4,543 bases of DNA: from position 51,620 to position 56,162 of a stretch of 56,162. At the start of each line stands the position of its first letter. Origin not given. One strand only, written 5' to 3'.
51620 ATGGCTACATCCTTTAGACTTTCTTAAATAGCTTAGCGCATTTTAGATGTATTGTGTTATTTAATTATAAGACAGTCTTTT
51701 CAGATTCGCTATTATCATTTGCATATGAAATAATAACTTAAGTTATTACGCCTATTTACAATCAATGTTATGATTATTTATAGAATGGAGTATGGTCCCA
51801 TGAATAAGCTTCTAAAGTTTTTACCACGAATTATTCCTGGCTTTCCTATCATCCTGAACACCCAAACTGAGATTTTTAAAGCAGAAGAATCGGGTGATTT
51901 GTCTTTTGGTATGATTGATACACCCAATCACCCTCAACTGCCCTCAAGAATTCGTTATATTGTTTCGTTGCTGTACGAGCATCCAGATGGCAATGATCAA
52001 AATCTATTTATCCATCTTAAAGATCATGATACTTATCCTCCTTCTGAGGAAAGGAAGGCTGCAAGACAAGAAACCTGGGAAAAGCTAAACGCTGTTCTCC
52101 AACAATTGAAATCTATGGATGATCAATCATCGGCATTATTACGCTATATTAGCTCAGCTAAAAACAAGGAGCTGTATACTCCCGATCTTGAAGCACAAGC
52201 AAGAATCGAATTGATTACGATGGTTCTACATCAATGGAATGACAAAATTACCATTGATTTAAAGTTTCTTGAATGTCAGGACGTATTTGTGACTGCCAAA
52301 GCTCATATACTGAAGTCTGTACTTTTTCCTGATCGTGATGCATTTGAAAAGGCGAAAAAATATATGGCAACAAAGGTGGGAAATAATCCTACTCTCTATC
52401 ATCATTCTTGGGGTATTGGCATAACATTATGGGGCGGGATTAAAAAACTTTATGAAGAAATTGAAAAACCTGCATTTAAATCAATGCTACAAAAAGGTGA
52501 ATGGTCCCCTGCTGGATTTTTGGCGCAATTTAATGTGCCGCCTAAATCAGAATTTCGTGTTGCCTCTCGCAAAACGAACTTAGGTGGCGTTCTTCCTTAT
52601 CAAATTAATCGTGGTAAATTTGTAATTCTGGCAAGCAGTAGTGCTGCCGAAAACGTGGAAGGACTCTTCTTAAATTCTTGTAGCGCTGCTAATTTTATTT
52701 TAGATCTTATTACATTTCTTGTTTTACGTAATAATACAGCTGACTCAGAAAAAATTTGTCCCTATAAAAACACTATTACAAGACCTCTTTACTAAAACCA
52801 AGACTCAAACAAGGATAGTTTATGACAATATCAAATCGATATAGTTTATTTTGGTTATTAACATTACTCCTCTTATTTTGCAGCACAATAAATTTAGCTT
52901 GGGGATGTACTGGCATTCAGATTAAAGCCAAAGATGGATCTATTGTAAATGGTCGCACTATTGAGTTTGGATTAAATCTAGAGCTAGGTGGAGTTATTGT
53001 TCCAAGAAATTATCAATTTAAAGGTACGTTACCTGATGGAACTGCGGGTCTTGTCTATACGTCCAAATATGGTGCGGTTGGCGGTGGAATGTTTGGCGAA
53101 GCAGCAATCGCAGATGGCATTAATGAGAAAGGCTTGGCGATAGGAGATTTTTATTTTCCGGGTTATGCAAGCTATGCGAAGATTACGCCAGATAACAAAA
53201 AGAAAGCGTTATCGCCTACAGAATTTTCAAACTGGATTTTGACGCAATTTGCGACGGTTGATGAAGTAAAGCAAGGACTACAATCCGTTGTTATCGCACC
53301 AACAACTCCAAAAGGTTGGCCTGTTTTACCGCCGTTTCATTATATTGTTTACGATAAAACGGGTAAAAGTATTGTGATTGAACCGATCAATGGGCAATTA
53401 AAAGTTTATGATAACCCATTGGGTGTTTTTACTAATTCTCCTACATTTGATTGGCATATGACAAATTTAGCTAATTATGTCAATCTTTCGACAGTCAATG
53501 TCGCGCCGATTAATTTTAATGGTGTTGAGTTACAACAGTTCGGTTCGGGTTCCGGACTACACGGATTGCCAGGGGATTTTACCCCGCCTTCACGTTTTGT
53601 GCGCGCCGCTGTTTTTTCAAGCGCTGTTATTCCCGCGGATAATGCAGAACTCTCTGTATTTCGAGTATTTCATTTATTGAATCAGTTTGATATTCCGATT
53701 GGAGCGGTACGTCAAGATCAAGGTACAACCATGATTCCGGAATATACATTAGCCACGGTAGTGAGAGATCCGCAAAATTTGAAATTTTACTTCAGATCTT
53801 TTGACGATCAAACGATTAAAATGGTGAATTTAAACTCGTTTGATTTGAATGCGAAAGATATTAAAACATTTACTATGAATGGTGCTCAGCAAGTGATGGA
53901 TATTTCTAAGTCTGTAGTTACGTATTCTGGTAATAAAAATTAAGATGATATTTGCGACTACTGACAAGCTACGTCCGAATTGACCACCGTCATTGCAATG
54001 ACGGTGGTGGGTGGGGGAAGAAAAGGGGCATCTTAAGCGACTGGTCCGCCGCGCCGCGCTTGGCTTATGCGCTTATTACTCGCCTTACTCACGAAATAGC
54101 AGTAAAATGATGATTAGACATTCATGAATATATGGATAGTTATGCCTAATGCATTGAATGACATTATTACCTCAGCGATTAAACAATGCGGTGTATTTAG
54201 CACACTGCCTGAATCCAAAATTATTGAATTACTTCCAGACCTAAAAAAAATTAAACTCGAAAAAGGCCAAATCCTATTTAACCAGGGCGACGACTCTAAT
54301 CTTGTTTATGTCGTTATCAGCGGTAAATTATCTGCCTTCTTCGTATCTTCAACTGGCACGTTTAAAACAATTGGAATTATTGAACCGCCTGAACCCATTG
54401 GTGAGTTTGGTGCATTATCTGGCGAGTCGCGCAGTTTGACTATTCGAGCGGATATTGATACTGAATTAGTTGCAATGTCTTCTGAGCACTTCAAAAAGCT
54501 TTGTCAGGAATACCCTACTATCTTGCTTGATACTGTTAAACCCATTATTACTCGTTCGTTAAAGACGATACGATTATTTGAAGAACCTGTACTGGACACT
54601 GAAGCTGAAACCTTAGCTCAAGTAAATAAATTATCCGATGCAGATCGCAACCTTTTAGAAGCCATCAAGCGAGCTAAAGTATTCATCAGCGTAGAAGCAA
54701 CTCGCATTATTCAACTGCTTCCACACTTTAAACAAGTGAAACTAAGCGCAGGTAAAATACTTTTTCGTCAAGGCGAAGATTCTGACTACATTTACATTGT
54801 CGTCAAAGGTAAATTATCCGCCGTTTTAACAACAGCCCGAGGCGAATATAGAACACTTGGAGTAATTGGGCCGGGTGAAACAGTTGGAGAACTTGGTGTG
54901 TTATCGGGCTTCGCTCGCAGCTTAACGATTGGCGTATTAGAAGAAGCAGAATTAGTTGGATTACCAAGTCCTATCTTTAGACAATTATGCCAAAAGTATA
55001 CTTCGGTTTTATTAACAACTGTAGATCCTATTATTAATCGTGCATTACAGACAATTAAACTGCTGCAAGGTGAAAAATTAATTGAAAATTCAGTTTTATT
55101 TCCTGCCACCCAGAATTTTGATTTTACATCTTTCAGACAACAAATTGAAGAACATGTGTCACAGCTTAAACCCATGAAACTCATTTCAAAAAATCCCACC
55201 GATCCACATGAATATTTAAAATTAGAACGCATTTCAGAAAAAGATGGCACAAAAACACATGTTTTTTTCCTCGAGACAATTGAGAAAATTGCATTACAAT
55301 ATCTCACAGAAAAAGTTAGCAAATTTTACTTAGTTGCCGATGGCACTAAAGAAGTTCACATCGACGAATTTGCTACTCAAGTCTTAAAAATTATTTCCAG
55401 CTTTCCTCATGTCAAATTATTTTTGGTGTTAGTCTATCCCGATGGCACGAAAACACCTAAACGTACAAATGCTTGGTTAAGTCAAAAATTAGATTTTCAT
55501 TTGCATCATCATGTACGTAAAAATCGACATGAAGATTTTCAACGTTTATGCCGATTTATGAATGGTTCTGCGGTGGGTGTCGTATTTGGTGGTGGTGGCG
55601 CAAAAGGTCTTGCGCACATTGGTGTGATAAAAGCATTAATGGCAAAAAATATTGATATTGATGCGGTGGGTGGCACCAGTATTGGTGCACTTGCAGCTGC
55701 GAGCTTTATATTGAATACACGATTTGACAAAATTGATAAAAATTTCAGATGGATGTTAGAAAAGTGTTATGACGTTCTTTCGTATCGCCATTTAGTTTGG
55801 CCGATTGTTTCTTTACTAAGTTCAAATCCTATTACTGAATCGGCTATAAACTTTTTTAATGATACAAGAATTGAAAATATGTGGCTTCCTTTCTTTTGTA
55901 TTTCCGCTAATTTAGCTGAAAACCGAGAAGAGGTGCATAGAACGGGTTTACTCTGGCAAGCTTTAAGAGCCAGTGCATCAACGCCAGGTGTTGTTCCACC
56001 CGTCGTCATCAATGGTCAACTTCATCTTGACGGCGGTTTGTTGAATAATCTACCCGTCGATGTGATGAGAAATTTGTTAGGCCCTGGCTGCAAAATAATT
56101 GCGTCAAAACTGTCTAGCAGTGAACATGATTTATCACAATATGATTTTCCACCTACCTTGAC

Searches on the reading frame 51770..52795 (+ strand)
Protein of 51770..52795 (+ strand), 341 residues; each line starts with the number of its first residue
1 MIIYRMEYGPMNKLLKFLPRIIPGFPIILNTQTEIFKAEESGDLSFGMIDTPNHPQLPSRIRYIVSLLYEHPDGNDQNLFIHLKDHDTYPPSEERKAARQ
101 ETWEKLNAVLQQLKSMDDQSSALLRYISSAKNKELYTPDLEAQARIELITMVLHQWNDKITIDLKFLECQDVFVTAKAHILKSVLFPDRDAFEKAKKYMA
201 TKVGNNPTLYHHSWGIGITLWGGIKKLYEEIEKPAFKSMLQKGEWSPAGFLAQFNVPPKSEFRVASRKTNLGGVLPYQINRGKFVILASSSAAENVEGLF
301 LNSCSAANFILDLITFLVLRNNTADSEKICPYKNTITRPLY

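Call 3: search_protein_families(library=pfam, proteins=[window:51770-52795:+], max_evalue=0.01)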
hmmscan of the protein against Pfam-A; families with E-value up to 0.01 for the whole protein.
window:51770-52795:+ (341 aa): 0 families

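Call 4: search_protein_families(library=ncbifam, proteins=[window:51770-52795:+], max_evalue=0.01)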
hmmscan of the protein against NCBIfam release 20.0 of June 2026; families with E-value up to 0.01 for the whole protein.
window:51770-52795:+ (341 aa): 0 families

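Call 30: search_protein_families(library=pfam, proteins=[window:51770-52795:+], max_evalue=1)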
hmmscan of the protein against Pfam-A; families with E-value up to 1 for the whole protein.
window:51770-52795:+ (341 aa): 1 family
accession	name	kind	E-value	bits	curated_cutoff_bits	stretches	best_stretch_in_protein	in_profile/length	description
PF09304.16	Cortex-I_coil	-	0.032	14.9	60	1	103-171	39-107/107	Cortexillin coiled-coil region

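Call 32: search_solved_structures(query=window:51770-52795:+, max_evalue=1)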
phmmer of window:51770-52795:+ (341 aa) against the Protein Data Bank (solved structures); distinct sequences matched with E-value up to 1: 0.

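Call 46: find_homologous_proteins(query=window:51770-52795:+, max_evalue=0.001)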
Query window:51770-52795:+ (341 aa): 9 proteins with E <= 0.001 among 1536 candidates.
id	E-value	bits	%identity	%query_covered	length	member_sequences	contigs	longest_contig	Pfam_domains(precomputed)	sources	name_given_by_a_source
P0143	1.2e-221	753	100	97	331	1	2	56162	-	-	-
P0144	1.6e-134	467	63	97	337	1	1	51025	-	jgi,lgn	-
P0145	9.7e-134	464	63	96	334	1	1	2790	-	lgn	-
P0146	1.0e-129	451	59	97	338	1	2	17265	-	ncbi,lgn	ncbi:MAG: hypothetical protein ABI597_07370 [Gammaproteobacteria bacterium]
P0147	2.1e-118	414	57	96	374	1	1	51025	-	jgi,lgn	-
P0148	1.2e-99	352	51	97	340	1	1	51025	-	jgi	-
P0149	1.2e-96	342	53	90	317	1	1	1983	-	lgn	-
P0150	3.4e-87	311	46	97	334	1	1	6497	-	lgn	-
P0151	1.7e-83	299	47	96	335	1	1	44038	-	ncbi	-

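Call 48: find_encoding_contigs(protein=P0146, flank=9000, max_places=2)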
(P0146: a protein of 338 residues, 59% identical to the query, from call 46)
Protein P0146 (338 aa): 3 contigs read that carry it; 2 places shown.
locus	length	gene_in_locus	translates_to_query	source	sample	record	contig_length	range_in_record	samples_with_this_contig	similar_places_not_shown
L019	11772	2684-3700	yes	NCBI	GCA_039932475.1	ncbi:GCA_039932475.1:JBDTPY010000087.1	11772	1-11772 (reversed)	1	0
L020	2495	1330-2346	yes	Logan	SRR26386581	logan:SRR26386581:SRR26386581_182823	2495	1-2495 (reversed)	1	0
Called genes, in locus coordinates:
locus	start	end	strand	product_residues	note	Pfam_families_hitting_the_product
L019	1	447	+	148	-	?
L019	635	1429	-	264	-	PF00561:Abhydrolase_1, PF12697:Abhydrolase_6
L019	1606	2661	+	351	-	-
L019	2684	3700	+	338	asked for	-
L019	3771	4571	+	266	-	PF00561:Abhydrolase_1, PF12697:Abhydrolase_6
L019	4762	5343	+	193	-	PF03352:Adenine_glyco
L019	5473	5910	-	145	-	-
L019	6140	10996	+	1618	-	PF00023:Ank (faint), PF12796:Ank_2 (weak), PF13606:Ank_3 (faint), PF13637:Ank_4 (faint), PF13857:Ank_5 (faint), PF14559:TPR_19 (faint), PF13428:TPR_14 (faint), PF12796:Ank_2, +1 more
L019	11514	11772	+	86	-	?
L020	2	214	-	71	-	?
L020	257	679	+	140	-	-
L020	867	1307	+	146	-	-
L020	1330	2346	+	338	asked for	-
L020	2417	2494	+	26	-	?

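Call 62: predict_structure(alignment_id=A3)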
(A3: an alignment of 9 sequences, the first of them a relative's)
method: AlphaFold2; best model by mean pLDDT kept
length: 331 residues; sequences in the alignment: 9
mean_pLDDT: 61.4   pTM: 0.62
mean pLDDT of the five models: 61.4, 60.2, 56.4, 56.4, 40.3
residues with pLDDT >= 90: 45; 70-90: 106; 50-70: 33; < 50: 147
segments of 3 or more residues with pLDDT < 50: 1-79, 245-295, 315-331
pLDDT, mean of each block of 10 residues (from residue 1): 45 40 43 35 41 44 33 35 63 83 86 92 87 95 93 93 79 73 88 82 78 87 82 65 47 28 28 31 33 52 79 53 35 28
secondary structure, 60 per line:
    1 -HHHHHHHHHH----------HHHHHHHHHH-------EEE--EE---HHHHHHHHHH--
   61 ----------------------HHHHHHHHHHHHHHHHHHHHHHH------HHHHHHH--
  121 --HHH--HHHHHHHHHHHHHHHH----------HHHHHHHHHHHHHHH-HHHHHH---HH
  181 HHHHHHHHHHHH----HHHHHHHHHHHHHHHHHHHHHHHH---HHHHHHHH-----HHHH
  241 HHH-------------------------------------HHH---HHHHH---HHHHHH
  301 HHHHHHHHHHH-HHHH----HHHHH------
elements in order: H2-11 H22-31 E39-41 H49-58 H83-105 H112-118 H128-143 H154-168 H170-175 H179-192 H197-220 H224-231 H237-243 H287-291 H295-311 H313-316 H321-325

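Call 66: fold_search(model_id=the predicted structure, library=pdb)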
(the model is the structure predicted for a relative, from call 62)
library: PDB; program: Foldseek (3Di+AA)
matches with E <= 10: 27; with E <= 0.001: 0
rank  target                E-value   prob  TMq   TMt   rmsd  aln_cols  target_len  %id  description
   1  5l7d_A                2.7e+00  0.02  0.09  0.06  29.5       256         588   14  Structure of human Smoothened in complex with cholesterol (released 2016-07-20)
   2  2v0x_B                3.4e+00  0.02  0.10  0.13  22.4       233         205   11  The dimerization domain of LAP2alpha (released 2007-06-26)
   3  9yvv                  4.5e+00  0.11  0.23  0.18  11.8       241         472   10  Cocrystallized structure of Bmp7 in complex with 2,4-dibromophenol (released 2026-01-07)
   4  8gym_T4               4.7e+00  0.01  0.08  0.11  22.4       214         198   17  Cryo-EM structure of Tetrahymena thermophila respiratory mega-complex MC IV2+(I+III2+II)2 (released 2023-06-14)
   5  7zi0_A                5.0e+00  0.01  0.09  0.06  30.7       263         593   12  Structure of human Smoothened in complex with cholesterol and SAG (released 2022-06-15)
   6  9e0s_C                5.9e+00  0.06  0.14  0.23  15.0       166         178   13  Cryo-EM structure of a the periplasmic insert from Myxococcus TAtC (released 2025-08-27)
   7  8inr_R                5.9e+00  0.01  0.10  0.12  22.7       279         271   13  Cryo-EM structure of the alpha-MSH-bound human melanocortin receptor 5 (MC5R)-Gs complex (released 2023-09-20)
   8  5wiu                  5.9e+00  0.01  0.10  0.09  24.9       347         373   11  Structure of the human D4 Dopamine receptor in complex with Nemonapride (released 2017-10-18)
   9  8ea0                  6.1e+00  0.02  0.10  0.11  21.9       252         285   11  CryoEM structure of miniGq-coupled hM3R in complex with iperoxo (local refinement) (released 2022-11-30)
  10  6s18_A                7.0e+00  0.02  0.09  0.16  18.7       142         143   14  Ligand binding domain of the P. putida receptor PcaY_PP in complex with glycerol (released 2020-10-21)
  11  5l0j_A                7.3e+00  0.03  0.10  0.16  13.1       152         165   10  Human vinculin R903Q, D907R, R910T mutant(residues 891-1066) (released 2016-08-31)
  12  7dr6_G                7.3e+00  0.02  0.12  0.18  23.2       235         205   16  PA28alpha-beta in complex with immunoproteasome (released 2021-01-20)
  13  2v0x_A                7.3e+00  0.02  0.11  0.15  19.8       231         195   15  The dimerization domain of LAP2alpha (released 2007-06-26)
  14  8irs_R                7.3e+00  0.02  0.10  0.11  21.9       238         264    9  Dopamine Receptor D2R-Gi-Rotigotine complex (released 2023-06-07)
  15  8afz_A                7.3e+00  0.01  0.11  0.09  27.0       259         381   12  Architecture of the ESCPE-1 membrane coat (released 2023-06-21)
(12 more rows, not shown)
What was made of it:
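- Tried and rejected: The AF2 model from 9 sequences was poor (pLDDT 61), and Foldseek gave nothing below E 1 (calls 62, 66).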

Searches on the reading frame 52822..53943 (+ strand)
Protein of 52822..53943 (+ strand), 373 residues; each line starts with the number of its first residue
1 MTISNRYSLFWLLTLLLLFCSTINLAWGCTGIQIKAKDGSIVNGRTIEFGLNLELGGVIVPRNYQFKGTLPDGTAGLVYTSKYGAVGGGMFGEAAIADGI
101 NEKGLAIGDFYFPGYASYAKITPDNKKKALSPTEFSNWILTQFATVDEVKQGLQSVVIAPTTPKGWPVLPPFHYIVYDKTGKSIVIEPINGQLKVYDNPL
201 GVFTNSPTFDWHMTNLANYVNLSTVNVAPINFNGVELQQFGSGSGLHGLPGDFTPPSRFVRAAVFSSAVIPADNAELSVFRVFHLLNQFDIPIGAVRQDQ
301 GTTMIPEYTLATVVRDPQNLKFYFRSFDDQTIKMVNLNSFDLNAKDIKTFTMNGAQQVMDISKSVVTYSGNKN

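Call 3: search_protein_families(library=pfam, proteins=[window:52822-53943:+], max_evalue=0.01)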
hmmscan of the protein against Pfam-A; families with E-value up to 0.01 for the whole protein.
window:52822-53943:+ (373 aa): 1 family
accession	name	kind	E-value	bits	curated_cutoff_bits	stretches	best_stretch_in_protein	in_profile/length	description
PF02275.23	CBAH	-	3.5e-75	254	20.4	1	29-350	1-316/316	Linear amide C-N hydrolases, choloylglycine hydrolase family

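Call 4: search_protein_families(library=ncbifam, proteins=[window:52822-53943:+], max_evalue=0.01)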
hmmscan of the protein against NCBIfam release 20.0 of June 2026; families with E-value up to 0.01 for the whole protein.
window:52822-53943:+ (373 aa): 3 families
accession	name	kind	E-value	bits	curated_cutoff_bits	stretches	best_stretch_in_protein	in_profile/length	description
NF058572.1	PenVAmdYxeL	equivalog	1.4e-75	254.5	600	1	29-357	2-323/328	penicillin V amidase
NF038245.1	bile_salt_hydro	equivalog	8.6e-71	238.7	350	1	29-348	2-313/314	choloylglycine hydrolase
NF040521.1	C45_proenzyme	subfamily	5e-05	22.8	85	1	15-212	74-243/313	C45 family autoproteolytic acyltransferase/hydrolase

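Call 83: search_solved_structures(query=window:52822-53943:+, max_evalue=0.00001)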
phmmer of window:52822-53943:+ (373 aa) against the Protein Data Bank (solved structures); distinct sequences matched with E-value up to 0.00001: 30.
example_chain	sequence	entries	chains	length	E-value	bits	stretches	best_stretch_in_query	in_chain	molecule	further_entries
2oqc_A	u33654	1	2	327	1.9e-58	202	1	29-359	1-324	Penicillin V acylase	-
2bjf_A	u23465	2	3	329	1.9e-56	195.5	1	29-356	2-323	CHOLOYLGLYCINE HYDROLASE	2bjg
2rlc_A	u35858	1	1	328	2.6e-56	195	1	29-356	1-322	Choloylglycine hydrolase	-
2rf8_A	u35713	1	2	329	2.1e-55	192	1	29-356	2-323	Choloylglycine hydrolase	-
2rg2_A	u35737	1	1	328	2.3e-55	191.9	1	29-356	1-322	Choloylglycine hydrolase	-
2iwm_A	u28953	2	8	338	1.2e-50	176.4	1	28-362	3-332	PENICILLIN ACYLASE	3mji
3pva_A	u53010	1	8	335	1.8e-50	175.8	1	29-362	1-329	PROTEIN (PENICILLIN V ACYLASE)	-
2z71_A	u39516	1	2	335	4e-50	174.6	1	32-362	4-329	Penicillin acylase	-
2quy_A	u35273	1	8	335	7.8e-50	173.7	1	29-362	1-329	Penicillin acylase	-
2pva_A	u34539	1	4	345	9.2e-46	160.3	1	29-362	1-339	PENICILLIN V ACYLASE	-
7svh_A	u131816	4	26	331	2.5e-43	152.3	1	29-358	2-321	Choloylglycine hydrolase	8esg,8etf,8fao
6a8q_A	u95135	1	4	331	4.9e-42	148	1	29-358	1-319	Bile salt hydrolase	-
4wl3_A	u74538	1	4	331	9e-42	147.1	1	29-358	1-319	Bile salt hydrolase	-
8esi_A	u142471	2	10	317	1.4e-41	146.6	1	29-347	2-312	Conjugated bile acid hydrolase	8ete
2hez_A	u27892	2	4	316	1.9e-41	146.1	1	29-347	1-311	Bile salt hydrolase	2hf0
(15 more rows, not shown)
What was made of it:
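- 52822..53943 (+): Exported Ntn-hydrolase of the choloylglycine hydrolase / penicillin V acylase family (linear amide C-N hydrolase), with Cys29 after a signal peptide. It may belong to the module, but the link is not shown. calls 3, 4, 83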

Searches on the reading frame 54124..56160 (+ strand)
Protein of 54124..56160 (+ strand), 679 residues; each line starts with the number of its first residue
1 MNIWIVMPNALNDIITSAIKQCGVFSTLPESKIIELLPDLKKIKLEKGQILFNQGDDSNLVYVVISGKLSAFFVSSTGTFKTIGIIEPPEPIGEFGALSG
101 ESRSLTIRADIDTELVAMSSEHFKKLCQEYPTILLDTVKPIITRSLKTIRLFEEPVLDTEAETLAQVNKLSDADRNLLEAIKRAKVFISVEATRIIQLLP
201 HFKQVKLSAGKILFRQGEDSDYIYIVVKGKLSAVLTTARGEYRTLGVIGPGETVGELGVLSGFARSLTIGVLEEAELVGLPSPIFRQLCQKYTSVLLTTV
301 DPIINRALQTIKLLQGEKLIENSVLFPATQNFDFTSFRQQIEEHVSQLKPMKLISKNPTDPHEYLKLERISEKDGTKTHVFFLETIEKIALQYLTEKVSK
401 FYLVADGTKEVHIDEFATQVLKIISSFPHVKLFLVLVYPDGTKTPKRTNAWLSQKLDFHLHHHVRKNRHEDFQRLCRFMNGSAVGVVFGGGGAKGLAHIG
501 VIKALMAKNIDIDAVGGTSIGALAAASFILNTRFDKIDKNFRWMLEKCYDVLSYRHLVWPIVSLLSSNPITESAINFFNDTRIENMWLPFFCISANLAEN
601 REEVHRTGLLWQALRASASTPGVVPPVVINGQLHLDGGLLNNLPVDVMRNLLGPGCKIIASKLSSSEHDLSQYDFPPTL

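Call 82: search_protein_families(library=pfam, proteins=[window:54124-56160:+], max_evalue=0.001)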
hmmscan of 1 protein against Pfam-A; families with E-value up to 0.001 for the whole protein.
window:54124-56160:+ (679 aa): 3 families
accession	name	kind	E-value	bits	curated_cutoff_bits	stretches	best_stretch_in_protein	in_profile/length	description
PF00027.35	cNMP_binding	-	1e-38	131.6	27.5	2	205-292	2-89/89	Cyclic nucleotide-binding domain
PF01734.28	Patatin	-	8.9e-31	108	27.7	1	486-647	1-189/191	Patatin-like phospholipase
PF24179.1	NTE_Ploop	-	2.1e-06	28.1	27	1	402-470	97-162/223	Neuropathy Target Esterase family P-loop like domain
